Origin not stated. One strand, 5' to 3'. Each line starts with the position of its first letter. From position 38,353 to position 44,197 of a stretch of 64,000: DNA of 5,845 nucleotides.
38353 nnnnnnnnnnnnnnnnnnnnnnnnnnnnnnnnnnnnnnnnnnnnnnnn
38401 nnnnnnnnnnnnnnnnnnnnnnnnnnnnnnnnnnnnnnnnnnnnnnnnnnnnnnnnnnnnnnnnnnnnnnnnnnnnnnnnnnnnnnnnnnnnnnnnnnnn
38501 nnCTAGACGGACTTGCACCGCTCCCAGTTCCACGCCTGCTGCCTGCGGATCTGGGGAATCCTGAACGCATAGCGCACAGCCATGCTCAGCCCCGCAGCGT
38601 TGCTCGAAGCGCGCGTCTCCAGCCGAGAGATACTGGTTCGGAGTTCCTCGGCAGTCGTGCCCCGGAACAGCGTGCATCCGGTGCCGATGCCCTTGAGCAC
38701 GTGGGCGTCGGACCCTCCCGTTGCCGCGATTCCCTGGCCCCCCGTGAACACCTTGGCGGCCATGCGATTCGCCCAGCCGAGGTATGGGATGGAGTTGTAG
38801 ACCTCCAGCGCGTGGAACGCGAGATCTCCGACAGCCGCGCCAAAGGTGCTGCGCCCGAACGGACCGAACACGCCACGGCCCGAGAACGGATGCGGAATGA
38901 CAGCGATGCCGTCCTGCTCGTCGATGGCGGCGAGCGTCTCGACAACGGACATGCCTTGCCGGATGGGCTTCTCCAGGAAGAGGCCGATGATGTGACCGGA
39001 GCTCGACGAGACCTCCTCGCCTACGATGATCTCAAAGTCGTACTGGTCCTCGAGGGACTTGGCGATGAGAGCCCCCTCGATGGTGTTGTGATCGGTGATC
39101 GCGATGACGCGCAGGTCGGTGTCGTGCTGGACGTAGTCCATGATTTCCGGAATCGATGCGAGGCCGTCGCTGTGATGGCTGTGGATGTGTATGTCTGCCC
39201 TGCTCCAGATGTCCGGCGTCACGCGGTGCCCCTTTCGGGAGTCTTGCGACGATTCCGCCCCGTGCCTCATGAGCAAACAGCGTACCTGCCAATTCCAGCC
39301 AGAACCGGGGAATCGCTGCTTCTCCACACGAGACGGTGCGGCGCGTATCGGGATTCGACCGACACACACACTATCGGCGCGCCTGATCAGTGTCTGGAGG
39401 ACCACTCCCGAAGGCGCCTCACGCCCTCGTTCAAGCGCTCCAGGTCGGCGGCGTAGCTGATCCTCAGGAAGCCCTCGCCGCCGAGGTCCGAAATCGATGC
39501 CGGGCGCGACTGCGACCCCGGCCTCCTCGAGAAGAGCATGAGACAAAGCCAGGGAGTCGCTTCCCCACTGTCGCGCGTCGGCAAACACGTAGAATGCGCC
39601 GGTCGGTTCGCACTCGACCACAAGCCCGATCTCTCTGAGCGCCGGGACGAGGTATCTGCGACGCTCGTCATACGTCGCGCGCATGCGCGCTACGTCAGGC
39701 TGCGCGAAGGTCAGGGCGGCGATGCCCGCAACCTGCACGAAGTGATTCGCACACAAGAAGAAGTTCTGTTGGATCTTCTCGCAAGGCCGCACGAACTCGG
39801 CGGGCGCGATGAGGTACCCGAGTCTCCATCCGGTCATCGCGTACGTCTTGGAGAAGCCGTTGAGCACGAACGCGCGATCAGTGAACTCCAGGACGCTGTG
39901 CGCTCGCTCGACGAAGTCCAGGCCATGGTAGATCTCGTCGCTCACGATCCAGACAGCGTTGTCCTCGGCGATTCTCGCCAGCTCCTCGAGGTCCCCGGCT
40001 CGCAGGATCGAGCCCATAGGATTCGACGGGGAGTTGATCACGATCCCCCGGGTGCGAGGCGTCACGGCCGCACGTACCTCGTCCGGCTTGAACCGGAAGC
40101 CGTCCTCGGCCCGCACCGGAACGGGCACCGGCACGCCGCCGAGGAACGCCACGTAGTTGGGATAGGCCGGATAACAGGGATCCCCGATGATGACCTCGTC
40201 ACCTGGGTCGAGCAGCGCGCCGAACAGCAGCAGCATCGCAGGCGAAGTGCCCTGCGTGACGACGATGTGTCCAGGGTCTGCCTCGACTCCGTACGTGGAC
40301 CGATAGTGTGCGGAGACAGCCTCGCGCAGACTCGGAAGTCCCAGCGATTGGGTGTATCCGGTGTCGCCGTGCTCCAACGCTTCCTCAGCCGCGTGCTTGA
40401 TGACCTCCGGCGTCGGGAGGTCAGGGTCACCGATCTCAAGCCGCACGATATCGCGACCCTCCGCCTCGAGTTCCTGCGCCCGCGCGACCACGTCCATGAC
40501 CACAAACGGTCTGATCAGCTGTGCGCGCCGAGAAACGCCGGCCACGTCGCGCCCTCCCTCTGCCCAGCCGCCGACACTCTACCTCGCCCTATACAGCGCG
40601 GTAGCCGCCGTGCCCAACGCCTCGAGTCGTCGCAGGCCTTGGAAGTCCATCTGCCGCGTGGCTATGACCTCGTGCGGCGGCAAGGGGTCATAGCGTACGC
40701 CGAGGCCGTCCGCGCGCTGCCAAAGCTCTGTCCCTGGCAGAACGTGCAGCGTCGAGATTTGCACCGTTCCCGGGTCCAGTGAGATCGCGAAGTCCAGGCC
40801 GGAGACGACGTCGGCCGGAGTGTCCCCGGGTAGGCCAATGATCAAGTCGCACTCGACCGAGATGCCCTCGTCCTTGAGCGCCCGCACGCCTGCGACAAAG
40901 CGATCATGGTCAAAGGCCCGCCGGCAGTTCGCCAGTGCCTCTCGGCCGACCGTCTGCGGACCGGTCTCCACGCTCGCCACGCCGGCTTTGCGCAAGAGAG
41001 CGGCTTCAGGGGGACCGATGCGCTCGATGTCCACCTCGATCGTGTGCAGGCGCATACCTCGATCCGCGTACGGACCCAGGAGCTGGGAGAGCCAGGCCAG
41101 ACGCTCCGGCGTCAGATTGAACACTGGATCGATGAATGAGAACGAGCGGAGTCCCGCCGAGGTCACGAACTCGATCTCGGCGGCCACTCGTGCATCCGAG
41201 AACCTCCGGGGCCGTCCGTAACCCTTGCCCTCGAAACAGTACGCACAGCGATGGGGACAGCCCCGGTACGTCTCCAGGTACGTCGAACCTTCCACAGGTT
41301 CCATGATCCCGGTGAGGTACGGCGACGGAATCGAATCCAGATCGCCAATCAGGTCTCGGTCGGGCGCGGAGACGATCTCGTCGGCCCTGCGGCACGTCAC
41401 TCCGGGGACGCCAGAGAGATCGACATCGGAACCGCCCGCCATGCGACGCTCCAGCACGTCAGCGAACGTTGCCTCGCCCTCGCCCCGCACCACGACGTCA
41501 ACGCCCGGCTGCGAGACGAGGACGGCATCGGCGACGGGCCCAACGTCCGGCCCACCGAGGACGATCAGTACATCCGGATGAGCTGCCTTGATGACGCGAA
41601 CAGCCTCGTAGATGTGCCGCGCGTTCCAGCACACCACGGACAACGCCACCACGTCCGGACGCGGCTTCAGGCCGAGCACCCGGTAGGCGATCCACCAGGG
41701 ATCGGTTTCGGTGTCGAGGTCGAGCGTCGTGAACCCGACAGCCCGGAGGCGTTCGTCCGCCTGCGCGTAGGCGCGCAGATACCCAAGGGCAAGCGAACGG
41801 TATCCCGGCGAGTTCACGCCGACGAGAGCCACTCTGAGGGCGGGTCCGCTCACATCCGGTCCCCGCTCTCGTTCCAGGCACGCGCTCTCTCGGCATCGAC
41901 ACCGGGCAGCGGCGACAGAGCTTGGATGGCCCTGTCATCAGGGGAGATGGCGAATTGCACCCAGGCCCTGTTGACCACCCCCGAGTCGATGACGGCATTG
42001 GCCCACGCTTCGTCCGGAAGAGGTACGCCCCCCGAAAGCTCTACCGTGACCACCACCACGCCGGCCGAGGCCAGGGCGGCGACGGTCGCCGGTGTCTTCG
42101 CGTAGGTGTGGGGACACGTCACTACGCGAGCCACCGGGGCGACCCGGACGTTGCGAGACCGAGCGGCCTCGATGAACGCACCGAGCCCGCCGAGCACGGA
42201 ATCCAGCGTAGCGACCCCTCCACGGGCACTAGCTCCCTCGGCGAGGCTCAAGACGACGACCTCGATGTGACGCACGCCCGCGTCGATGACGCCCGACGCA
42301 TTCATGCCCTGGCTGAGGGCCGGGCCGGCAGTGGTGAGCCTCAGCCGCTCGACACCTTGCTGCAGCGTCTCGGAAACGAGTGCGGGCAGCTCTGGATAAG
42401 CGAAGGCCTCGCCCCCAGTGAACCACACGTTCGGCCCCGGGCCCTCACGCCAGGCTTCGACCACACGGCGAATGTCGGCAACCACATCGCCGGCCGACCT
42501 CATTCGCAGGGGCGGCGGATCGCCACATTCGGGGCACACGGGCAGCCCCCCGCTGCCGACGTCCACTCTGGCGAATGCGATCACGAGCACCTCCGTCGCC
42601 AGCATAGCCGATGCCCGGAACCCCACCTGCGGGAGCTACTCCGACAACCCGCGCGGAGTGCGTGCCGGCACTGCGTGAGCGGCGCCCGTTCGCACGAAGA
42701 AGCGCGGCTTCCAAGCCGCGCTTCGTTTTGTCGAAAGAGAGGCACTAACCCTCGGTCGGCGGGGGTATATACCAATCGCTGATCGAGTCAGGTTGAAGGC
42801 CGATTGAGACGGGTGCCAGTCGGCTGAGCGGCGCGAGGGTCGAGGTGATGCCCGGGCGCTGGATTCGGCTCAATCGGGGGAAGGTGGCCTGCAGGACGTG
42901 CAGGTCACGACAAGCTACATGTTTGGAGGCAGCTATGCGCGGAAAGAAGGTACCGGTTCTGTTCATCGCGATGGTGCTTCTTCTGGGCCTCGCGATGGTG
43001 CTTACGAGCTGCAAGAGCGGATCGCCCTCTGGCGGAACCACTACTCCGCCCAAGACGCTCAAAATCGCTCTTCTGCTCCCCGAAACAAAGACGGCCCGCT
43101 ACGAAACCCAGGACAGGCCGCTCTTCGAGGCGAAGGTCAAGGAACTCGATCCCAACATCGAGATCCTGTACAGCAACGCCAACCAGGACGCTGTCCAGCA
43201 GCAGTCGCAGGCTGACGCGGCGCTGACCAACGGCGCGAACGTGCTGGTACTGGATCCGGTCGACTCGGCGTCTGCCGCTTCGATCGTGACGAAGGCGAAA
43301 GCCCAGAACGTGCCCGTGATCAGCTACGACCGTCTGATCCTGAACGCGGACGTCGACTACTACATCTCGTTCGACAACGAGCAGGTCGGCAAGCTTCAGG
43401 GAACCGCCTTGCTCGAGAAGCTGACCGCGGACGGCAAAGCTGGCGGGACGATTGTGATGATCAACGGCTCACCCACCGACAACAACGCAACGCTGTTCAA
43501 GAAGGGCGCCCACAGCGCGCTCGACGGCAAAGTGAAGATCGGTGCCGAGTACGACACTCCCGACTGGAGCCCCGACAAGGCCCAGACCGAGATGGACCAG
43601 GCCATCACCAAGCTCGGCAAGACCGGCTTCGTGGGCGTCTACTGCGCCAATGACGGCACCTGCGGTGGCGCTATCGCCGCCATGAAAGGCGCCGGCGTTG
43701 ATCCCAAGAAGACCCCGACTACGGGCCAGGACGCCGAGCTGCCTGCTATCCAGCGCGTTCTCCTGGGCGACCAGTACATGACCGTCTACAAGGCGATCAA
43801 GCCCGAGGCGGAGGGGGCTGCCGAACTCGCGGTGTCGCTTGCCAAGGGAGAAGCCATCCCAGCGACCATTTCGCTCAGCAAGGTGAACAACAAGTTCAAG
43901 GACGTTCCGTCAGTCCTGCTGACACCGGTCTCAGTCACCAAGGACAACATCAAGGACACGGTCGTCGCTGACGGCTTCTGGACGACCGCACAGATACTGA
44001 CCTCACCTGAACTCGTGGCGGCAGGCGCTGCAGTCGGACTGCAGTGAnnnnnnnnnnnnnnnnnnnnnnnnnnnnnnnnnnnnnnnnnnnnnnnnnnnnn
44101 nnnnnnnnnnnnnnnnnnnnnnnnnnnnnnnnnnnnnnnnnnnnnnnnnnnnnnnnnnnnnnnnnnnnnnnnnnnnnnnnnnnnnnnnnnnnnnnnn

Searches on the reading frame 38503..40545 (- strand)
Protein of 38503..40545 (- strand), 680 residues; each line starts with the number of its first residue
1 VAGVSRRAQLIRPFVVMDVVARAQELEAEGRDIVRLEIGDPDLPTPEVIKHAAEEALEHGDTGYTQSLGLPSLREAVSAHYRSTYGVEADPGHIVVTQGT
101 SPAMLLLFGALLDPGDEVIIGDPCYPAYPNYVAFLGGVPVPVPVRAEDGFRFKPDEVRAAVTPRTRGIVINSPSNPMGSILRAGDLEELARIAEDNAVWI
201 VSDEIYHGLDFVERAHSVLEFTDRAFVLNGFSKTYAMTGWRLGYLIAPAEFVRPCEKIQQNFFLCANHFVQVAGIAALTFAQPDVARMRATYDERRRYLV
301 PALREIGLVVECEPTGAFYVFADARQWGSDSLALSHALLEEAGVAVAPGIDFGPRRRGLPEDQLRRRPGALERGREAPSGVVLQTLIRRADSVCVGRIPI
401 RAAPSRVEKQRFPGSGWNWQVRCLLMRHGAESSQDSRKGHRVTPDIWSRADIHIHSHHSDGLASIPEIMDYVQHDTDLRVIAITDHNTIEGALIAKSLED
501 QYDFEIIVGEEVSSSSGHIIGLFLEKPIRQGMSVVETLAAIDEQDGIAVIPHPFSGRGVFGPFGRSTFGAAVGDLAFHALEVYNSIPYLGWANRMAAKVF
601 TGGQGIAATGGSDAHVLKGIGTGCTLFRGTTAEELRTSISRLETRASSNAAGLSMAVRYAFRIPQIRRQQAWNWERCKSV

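Call 39: search_protein_families(library=pfam, proteins=[window:38503-40545:-], max_evalue=0.00001)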
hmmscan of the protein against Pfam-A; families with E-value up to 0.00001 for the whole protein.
window:38503-40545:- (680 aa): 3 families
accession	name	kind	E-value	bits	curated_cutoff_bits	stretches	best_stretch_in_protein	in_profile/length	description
PF00155.27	Aminotran_1_2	-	5.1e-58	197.4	19.7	1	32-353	2-337/361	Aminotransferase class I and II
PF01041.23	DegT_DnrJ_EryC1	-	8e-11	42.2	19.8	1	94-203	43-145/360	DegT/DnrJ/EryC1/StrS aminotransferase family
PF13263.12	PHP_C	-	1.3e-07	31.5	21.3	1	591-641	2-53/56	PHP-associated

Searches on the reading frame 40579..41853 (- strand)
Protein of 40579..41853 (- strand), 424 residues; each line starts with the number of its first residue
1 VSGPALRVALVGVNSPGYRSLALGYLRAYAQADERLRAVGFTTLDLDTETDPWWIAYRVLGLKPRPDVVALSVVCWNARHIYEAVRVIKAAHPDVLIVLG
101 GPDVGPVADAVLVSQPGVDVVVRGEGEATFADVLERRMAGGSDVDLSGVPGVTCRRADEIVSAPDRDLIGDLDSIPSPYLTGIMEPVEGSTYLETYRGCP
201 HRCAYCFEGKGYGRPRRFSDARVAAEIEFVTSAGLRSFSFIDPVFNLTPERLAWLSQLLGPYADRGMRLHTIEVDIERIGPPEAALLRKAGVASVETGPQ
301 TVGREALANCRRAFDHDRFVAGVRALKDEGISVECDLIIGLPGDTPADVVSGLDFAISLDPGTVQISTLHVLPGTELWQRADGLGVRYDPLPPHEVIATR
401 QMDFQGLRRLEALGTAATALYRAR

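Call 39: search_protein_families(library=pfam, proteins=[window:40579-41853:-], max_evalue=0.00001)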
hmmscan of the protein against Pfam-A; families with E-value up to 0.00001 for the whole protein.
window:40579-41853:- (424 aa): 2 families
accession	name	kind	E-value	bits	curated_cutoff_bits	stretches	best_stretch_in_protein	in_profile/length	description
PF04055.27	Radical_SAM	-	5.4e-20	72.7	29.5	1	194-355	2-165/166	Radical SAM superfamily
PF02310.24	B12-binding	-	1.4e-13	51.2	32.1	1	36-133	24-120/121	B12 binding domain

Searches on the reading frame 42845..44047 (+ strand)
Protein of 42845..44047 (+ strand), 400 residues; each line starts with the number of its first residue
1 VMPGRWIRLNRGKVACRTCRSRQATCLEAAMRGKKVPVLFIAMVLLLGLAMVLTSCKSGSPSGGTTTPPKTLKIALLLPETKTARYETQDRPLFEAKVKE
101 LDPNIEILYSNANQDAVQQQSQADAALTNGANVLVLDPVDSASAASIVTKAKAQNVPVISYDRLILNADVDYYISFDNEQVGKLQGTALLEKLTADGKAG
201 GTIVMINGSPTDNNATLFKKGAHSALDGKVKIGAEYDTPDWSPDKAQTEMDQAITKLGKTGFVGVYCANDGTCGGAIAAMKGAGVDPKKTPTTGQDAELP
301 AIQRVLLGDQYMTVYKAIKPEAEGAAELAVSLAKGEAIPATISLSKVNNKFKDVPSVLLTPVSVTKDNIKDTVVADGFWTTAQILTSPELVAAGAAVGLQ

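Call 40: search_protein_families(library=pfam, proteins=[window:42845-44047:+], max_evalue=0.00001)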
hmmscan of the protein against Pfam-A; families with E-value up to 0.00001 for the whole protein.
window:42845-44047:+ (400 aa): 2 families
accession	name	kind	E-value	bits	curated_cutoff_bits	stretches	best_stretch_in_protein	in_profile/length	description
PF13407.12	Peripla_BP_4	-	2.3e-63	214.6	35.1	1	74-336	1-257/258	Periplasmic binding protein domain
PF00532.27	Peripla_BP_1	-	4e-06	26.9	22.2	1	73-285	3-207/281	Periplasmic binding proteins and sugar binding domain of LacI family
